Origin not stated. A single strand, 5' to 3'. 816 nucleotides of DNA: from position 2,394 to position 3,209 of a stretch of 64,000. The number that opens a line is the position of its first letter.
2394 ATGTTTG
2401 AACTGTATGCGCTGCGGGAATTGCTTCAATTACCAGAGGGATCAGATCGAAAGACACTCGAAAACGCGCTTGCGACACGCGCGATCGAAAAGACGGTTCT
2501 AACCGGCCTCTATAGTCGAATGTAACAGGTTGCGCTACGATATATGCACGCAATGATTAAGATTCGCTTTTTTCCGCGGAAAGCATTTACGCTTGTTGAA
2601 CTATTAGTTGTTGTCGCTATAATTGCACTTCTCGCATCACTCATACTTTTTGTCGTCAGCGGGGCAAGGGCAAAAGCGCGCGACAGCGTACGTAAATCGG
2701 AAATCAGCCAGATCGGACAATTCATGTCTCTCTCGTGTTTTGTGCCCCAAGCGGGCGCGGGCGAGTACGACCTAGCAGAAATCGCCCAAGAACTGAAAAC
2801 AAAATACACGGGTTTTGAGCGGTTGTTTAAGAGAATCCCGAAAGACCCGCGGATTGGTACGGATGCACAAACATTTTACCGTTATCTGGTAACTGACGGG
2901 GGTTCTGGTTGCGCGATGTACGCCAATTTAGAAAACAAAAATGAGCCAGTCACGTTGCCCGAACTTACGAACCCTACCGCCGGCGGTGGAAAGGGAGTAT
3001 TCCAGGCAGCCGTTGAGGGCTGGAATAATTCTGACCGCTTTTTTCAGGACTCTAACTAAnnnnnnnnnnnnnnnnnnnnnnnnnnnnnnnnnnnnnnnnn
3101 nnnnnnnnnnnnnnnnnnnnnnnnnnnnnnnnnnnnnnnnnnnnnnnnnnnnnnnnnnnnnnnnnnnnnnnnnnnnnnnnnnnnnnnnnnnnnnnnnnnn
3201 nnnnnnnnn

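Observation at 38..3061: Uncharacterised surface-gene trio (Gly/Asp-rich beta-helix protein, PEBP, atypical pilin) translationally fused to leuS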

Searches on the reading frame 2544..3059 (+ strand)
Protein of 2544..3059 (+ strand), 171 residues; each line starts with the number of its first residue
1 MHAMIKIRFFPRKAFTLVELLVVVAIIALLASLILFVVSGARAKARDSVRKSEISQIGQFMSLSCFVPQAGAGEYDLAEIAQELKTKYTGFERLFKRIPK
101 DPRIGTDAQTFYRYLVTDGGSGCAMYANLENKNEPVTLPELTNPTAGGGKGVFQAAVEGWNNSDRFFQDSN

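Call 4: search_protein_families(library=pfam, proteins=[window:2544-3059:+], max_evalue=1)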
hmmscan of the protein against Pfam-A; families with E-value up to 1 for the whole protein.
window:2544-3059:+ (171 aa): 4 families
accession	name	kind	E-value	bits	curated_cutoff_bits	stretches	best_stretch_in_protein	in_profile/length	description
PF07963.17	N_methyl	-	7.2e-07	29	21.2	1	12-34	4-26/27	Prokaryotic N-terminal methylation motif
PF11773.13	ComGE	-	0.019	15.3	25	1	17-59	2-44/82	Competence system putative prepilin ComGE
PF12725.13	DUF3810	-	0.093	12.5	28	1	14-84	21-92/311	Protein of unknown function (DUF3810)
PF17247.7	DUF5316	-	0.23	11.7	28.7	1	13-39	47-73/74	Family of unknown function (DUF5316)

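Call 5: search_protein_families(library=ncbifam, proteins=[window:2544-3059:+], max_evalue=1)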
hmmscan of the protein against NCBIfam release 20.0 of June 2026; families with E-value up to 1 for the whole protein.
window:2544-3059:+ (171 aa): 16 families
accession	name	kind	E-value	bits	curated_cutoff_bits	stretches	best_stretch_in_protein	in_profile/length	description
TIGR01710.1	typeII_sec_gspG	equivalog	2.6e-06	27.5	88.85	1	13-62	1-50/134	type II secretion system major pseudopilin GspG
TIGR02532.1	IV_pilin_GFxxxE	domain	3e-06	26.9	16.3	1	13-35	2-24/24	prepilin-type N-terminal cleavage/methylation domain-containing protein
TIGR01708.2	typeII_sec_gspH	equivalog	2.3e-05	24.5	80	1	15-44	4-33/169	type II secretion system minor pseudopilin GspH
NF041013.1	T4P_ComGE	equivalog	2.5e-05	24.3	49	1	13-57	4-48/83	competence type IV pilus minor pilin ComGE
TIGR02596.1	TIGR02596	subfamily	3.8e-05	23.9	70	1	15-41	1-27/196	Verru_Chthon cassette protein D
NF041775.1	typeIV_PilA_Myxo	equivalog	0.00012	22.1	400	1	7-51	4-49/214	type IV pilin protein PilA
NF040999.1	pilin_ComGC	equivalog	0.00032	20.8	75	1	13-37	2-24/84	competence type IV pilus major pilin ComGC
NF007862.0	PRK10574.1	equivalog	0.0021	18.2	138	1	12-33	4-25/145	prepilin peptidase-dependent pilin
NF040982.1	ComGD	equivalog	0.0038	17.7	70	1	13-39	2-28/139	competence type IV pilus minor pilin ComGD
TIGR02599.1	TIGR02599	subfamily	0.0067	15.7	256.5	1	14-48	1-35/361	Verru_Chthon cassette protein C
NF041002.1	pilin_ComGF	equivalog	0.012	15.9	80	1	13-45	2-34/139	competence type IV pilus minor pilin ComGF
NF047828.1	T3SSXpsI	equivalog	0.041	13.9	150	1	13-51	2-40/132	type II secretion system protein XpsI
TIGR01707.1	gspI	equivalog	0.15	12.6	44.35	1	15-41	2-28/101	type II secretion system minor pseudopilin GspI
NF052429.1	LpqS_Mycobact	equivalog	0.16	12.3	35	1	5-43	65-103/126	putative copper homeostasis (lipo)protein LpqS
NF007800.0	PRK10506.1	equivalog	0.16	11.8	158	1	13-33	9-29/163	prepilin peptidase-dependent protein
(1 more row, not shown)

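Call 24: find_homologous_proteins(query=window:2544-3059:+)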
Query window:2544-3059:+ (171 aa): 189 proteins with E <= 0.001 among 1632 candidates; the best 120 are listed.
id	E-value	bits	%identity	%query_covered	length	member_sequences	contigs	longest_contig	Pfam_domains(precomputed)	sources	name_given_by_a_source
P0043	5.6e-105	366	100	98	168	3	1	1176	PF07963.18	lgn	-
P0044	6.1e-93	327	85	100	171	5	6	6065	PF07963.18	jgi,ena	-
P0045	7.8e-88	310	84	98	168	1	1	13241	PF07963.18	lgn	-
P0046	5.4e-75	268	77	92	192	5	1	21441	-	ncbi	-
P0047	1.5e-61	225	64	93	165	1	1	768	PF07963.18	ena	-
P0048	8.3e-54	200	58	92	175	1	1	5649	PF07963.18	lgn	-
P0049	2.7e-52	195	58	94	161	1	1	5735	PF07963.18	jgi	-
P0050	4.9e-52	194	57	94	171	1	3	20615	PF07963.18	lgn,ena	-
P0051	2.2e-51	192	56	94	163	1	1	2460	PF07963.18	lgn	-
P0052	2.9e-50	188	54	94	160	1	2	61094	PF07963.18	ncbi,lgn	-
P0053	3.9e-50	188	57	92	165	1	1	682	PF07963.18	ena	-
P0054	4.0e-50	188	53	92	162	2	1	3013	PF07963.18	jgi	jgi:prepilin-type N-terminal cleavage/methylation domain-containing protein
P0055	5.1e-50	187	56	94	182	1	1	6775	PF07963.18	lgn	-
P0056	5.9e-50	187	57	94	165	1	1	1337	PF07963.18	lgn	-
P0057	6.2e-50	187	53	94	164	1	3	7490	PF07963.18,PF11773.15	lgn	-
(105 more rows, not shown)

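Call 27: find_related_loci(query=A2, collection=genome_contigs, flank=6000)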
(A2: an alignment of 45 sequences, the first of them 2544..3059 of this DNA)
Query A2 (171 aa) in genome_contigs; peptide patterns used: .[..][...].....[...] (x = any residue, [..] = any of these).
77 stretches matched a pattern; 70 encode a relative of the query (tblastn E <= 1e-3); 70 distinct loci.
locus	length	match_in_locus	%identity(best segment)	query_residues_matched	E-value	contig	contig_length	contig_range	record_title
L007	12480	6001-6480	55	12-171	2e-60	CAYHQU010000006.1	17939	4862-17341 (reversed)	MAG TPA_asm: uncultured Gammaproteobacteria bacterium isolate ERP119705_co14_218 genome assembly, contig: NODE_3242_leng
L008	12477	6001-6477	53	13-171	7e-58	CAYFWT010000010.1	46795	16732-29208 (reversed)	MAG TPA_asm: uncultured Candidatus Saccharibacteria bacterium isolate ERP108616_co1_412 genome assembly, contig: k119_77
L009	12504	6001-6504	52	4-171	2e-57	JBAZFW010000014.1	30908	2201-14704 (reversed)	MAG: Patescibacteria group bacterium isolate SO_2017_LW3_29 NODE_3568_length_30908_cov_3.840064_LW162_2017, whole genome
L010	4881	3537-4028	52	9-171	2e-56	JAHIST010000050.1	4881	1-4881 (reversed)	MAG: Patescibacteria group bacterium isolate MM_PC_MetaG.mb.188 MM_PC_MetaG.mb.188_k141_957208, whole genome shotgun seq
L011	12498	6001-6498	53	5-171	1e-56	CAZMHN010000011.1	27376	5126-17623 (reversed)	MAG TPA_asm: uncultured Gammaproteobacteria bacterium isolate binchicken_co66_121 genome assembly, contig: NODE_2905_len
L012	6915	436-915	52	12-171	2e-56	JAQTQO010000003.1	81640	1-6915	MAG: Patescibacteria group bacterium isolate STB_141 NODE_629_length_81640_cov_3.843596_Sandtown_B, whole genome shotgun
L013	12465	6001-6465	55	12-168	1e-55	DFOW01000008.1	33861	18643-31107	MAG TPA_asm: Patescibacteria group bacterium UBA3531 UBA3531_contig_20371, whole genome shotgun sequence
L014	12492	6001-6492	49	8-171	1e-54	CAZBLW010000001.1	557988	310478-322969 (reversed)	MAG TPA_asm: uncultured Gammaproteobacteria bacterium isolate SRP193661_co2_55 genome assembly, contig: NODE_2_length_55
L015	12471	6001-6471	54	15-171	3e-54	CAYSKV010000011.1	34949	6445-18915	MAG TPA_asm: uncultured Gammaproteobacteria bacterium isolate binchicken_co154_6 genome assembly, contig: NODE_1614_leng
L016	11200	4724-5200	52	13-171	4e-54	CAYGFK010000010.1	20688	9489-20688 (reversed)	MAG TPA_asm: uncultured Candidatus Saccharibacteria bacterium isolate ERP113451_co3_24 genome assembly, contig: NODE_190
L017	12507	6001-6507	50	4-171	1e-53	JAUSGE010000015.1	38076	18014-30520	MAG: bacterium isolate E14_metabat.bin.105 E14_k141_283027, whole genome shotgun sequence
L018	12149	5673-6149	55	13-171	2e-53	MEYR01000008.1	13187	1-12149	MAG: Candidatus Azambacteria bacterium RIFCSPLOWO2_01_FULL_44_84 rifcsplowo2_01_scaffold_17958, whole genome shotgun seq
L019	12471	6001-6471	53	12-168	3e-53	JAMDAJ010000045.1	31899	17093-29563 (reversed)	MAG: Patescibacteria group bacterium isolate FK_Sedi_B_Bin.263 NODE_4202_length_31899_cov_2.12155, whole genome shotgun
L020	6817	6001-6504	54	4-171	3e-53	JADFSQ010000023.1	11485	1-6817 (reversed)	MAG: Bacteroidetes bacterium isolate B93T1L10 B93T1L10_NODE9129, whole genome shotgun sequence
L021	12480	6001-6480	48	12-171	8e-52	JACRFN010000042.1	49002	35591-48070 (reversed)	MAG: Candidatus Kerfeldbacteria bacterium isolate NC_groundwater_1726_Pr3_B-0.1um_50_13 SR-2_scaffold_141_1176574, whole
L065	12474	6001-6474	48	12-171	1e-37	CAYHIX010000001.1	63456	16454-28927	MAG TPA_asm: uncultured Candidatus Saccharibacteria bacterium isolate ERP119705_co13_454 genome assembly, contig: NODE_5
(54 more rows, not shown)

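Call 52: predict_structure(alignment_id=A2)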
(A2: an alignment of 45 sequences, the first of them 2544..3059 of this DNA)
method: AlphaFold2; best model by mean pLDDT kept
length: 171 residues; sequences in the alignment: 45
mean_pLDDT: 93.4   pTM: 0.80
mean pLDDT of the five models: 93.4, 92.4, 92.2, 90.9, 90.7
residues with pLDDT >= 90: 138; 70-90: 31; 50-70: 2; < 50: 0
segments of 3 or more residues with pLDDT < 50: none
pLDDT, mean of each block of 10 residues (from residue 1): 72 86 97 89 96 95 92 97 92 91 97 96 97 97 97 98 98 91
secondary structure, 60 per line:
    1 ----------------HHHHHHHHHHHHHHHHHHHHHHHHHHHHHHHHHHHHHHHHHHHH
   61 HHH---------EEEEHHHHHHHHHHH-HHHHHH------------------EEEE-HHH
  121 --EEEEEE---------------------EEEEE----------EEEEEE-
elements in order: H17-63 E73-76 H77-87 H89-94 E113-116 E123-128 E150-154 E165-170
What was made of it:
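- On Type IV pilin / class III signal-peptide protein: AF2 pLDDT is 93.4, with helix 17-63 and 4-5 strands (call 52).
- pLDDT 93 with a 47-residue alpha-1 helix (call 52).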

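Call 55: fold_search(model_id=the predicted structure, library=pdb)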
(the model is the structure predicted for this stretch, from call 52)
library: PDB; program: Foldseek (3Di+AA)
matches with E <= 10: 108; with E <= 0.001: 0
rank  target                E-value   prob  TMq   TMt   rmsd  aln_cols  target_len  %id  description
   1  7w92_C                3.4e-01  0.02  0.11  0.03  13.3       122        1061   16  Open state of SARS-CoV-2 Delta variant spike protein (released 2022-01-12)
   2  4myp_A                1.1e+00  0.03  0.16  0.20   9.5        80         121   19  Structure of the central NEAT domain, N2, of the listerial Hbp2 protein complexed with heme (released 2014-10-22)
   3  3mi6_A                1.8e+00  0.02  0.15  0.06  12.2       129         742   16  Crystal structure of the alpha-galactosidase from Lactobacillus brevis, Northeast Structural Genomics Consortium Targe (released 2010-04-28)
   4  8ih8_C                2.1e+00  0.04  0.22  0.27   9.1       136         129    9  anti-sigmaF factor and Anti-sigmaF factor antagonist complex(usfx-RsfB) (released 2024-02-28)
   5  3mi6_B                2.1e+00  0.02  0.16  0.06  12.1       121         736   17  Crystal structure of the alpha-galactosidase from Lactobacillus brevis, Northeast Structural Genomics Consortium Targe (released 2010-04-28)
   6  4lxc_D                2.7e+00  0.04  0.14  0.10   8.6        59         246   12  The antimicrobial peptidase lysostaphin from Staphylococcus simulans (released 2014-07-09)
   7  9wys_A                2.7e+00  0.02  0.15  0.11  11.5        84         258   13  Structural basis of signal activation and transduction by chitin elicitor receptor kinase 1 in Oryza sativa (released 2026-01-28)
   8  3mi6_C                2.7e+00  0.02  0.16  0.06  12.3       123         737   17  Crystal structure of the alpha-galactosidase from Lactobacillus brevis, Northeast Structural Genomics Consortium Targe (released 2010-04-28)
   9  4k30_Y                2.9e+00  0.02  0.18  0.20  12.9       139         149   11  Structure of the N-acetyltransferase domain of human N-acetylglutamate synthase (released 2013-08-14)
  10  9lbf_B                2.9e+00  0.01  0.16  0.10  20.8       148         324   14  The crystal structure of the truncated PAK2 containing D368N mutant (released 2025-08-13)
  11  6jhp_A                2.9e+00  0.01  0.14  0.06  12.1       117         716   14  Crystal structure of the glycoside hydrolase family 36 alpha-galactosidase from Paecilomyces thermophila (released 2020-05-20)
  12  7wcr_A                3.1e+00  0.01  0.13  0.12  13.2       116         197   15  RBD-1 of SARS-CoV-2 Beta spike in complex with S5D2 Fab (released 2022-02-02)
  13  5w8c                  3.3e+00  0.03  0.17  0.14   9.6        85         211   13  The structure of a COA-dependent acyl-homoserine lactone synthase, BjaI, with MTA and isovaleryl-CoA (released 2017-08-23)
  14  9m41_A                3.3e+00  0.01  0.15  0.09  16.7       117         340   13  The crystal structure of full-length PAK2 containing K278R and D368N mutants (released 2025-08-13)
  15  4lxc_A                3.5e+00  0.03  0.15  0.11   9.7        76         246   10  The antimicrobial peptidase lysostaphin from Staphylococcus simulans (released 2014-07-09)
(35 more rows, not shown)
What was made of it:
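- On Type IV pilin / class III signal-peptide protein: Foldseek against the PDB finds nothing significant (call 55).
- Tried and rejected: Foldseek of the pilin model against the PDB gave nothing (call 55).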

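Call 65: search_protein_families(library=phrogs, proteins=[window:2544-3059:+], max_evalue=0.01)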
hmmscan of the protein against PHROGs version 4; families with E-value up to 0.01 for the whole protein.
window:2544-3059:+ (171 aa): 5 families
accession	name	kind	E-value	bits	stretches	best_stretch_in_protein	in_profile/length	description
phrog_27437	-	unknown function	8.4e-06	27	1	12-54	7-49/140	-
phrog_3433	-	moron, auxiliary metabolic gene and host takeover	1.6e-05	26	1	13-67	20-74/127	pilin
phrog_13280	-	unknown function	0.00048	21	1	13-43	4-34/67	-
phrog_11263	-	unknown function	0.00092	20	1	13-35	2-24/72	-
phrog_10597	-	unknown function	0.0028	18.5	1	12-35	4-27/59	-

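Call 77: search_solved_structures(query=A2, max_evalue=1)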
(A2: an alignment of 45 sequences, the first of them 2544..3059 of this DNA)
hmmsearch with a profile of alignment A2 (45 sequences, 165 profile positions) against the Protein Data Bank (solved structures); distinct sequences matched with E-value up to 1: 27.
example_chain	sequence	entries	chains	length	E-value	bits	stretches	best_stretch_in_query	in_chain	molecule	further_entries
9egp_A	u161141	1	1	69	2.9e-10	43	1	4-50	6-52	Geopilin domain 1 protein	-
7tgg_A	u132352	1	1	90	6.3e-10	41.9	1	4-51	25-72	Geopilin domain 1 protein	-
6xxd_A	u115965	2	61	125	2e-08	37.1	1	9-54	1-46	PilA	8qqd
2m7g_A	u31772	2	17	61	5.3e-08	35.7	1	9-52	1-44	Geopilin domain 1 protein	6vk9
9laa_A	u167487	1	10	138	1.1e-06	31.5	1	3-34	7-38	Type IV pilin protein PilA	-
8tj2_C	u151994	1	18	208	3.4e-06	29.8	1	9-49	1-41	Type IV major pilin protein PilA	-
8pfb_G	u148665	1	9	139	7.5e-06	28.7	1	9-53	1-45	Type IV pilin PilE1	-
5wda_A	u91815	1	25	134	3e-05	26.7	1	9-49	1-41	General secretion pathway protein G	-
8tob_GA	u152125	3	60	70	5.8e-05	25.8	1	10-60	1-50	Fimbrial protein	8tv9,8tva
9lab_B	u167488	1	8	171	9.5e-05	25.1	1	4-41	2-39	MSHA major pilin subunit MshA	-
8tum_e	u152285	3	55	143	0.00011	25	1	9-42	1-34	Type IV major pilin protein PilA | Pilin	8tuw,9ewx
1oqw_A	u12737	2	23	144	0.00011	24.9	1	9-42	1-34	Fimbrial protein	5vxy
8p3b_A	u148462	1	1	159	0.00013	24.6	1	9-40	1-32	Fimbrial protein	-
5kua_A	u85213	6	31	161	0.00014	24.5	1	9-40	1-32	pilin | Neisseria meningitidis PilE variant SB-GATDH | Neisseria meningitidis PilE, SB-DATDH variant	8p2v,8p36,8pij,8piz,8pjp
3sok_A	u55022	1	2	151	0.00018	24.2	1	9-39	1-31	Fimbrial protein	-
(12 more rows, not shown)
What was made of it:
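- Closest known: Type IV pilins. Same: Profile E-values go down to 3e-10 over alpha-1 (call 77).
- The profile matches solved pilins at E down to 3e-10 (call 77).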

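Call 80: search_protein_families(library=pfam, proteins=[L011:4832-6013:+, L065:3561-4115:+, L014:6519-7658:-], max_evalue=0.001)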
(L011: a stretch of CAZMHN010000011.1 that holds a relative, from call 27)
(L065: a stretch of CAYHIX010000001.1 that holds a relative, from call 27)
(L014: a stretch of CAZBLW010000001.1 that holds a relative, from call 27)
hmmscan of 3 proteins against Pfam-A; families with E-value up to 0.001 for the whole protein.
L011:4832-6013:+ (393 aa): 4 families
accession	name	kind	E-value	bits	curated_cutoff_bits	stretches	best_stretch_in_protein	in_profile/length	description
PF00437.27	T2SSE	-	2.5e-113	378.9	24.9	1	14-387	10-370/370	Type II/IV secretion system protein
PF13604.12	AAA_30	-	1.8e-05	25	27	1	131-179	3-51/191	AAA domain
PF13476.12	AAA_23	-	0.00041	21.5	27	1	147-166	20-39/201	AAA domain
PF13555.12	AAA_29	-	0.00085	19.5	27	0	139-164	15-40/61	P-loop containing region of AAA domain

L065:3561-4115:+ (184 aa): 1 family
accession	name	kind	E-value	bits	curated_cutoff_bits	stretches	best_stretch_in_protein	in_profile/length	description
PF10648.15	Gmad2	-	2.1e-11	44.4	25.7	1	81-167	2-83/86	Immunoglobulin-like domain of bacterial spore germination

L014:6519-7658:- (379 aa): 12 families
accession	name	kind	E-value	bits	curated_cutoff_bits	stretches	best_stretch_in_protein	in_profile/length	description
PF12002.13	MgsA_C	-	2.2e-48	164.7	27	1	240-377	3-147/167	MgsA AAA+ ATPase C terminal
PF16193.11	AAA_assoc_2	-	5.3e-19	68.7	34.3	1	166-237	4-81/81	AAA C-terminal domain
PF00004.35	AAA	-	1.3e-16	61.7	21.2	1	47-150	2-128/131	ATPase family associated with various cellular activities (AAA)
PF05496.18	RuvB_N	-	8.2e-15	55.3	27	1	13-126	1-116/159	Holliday junction DNA helicase RuvB P-loop domain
PF07728.20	AAA_5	-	2e-07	31.5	22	1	46-131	2-103/139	AAA domain (dynein-related subfamily)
PF13191.12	AAA_16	-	1.2e-05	26.3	32.6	0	45-70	26-51/167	AAA ATPase domain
PF01078.27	Mg_chelatase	-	2.2e-05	24.4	20.3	0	32-65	13-44/207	Magnesium chelatase, subunit ChlI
PF20720.3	nSTAND3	-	2.9e-05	24.3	27.2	1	47-103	21-74/155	Novel STAND NTPase 3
PF00158.32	Sigma54_activat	-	6.1e-05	23.2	20.2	0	97-133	96-132/168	Sigma-54 interaction domain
PF13401.12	AAA_22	-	0.00011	22.9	27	0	47-68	9-30/130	AAA domain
PF13173.12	AAA_14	-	0.00024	21.5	27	1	47-121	6-88/129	AAA domain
PF07724.20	AAA_2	-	0.00097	19.6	27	0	95-124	76-105/166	AAA domain (Cdc48 subfamily)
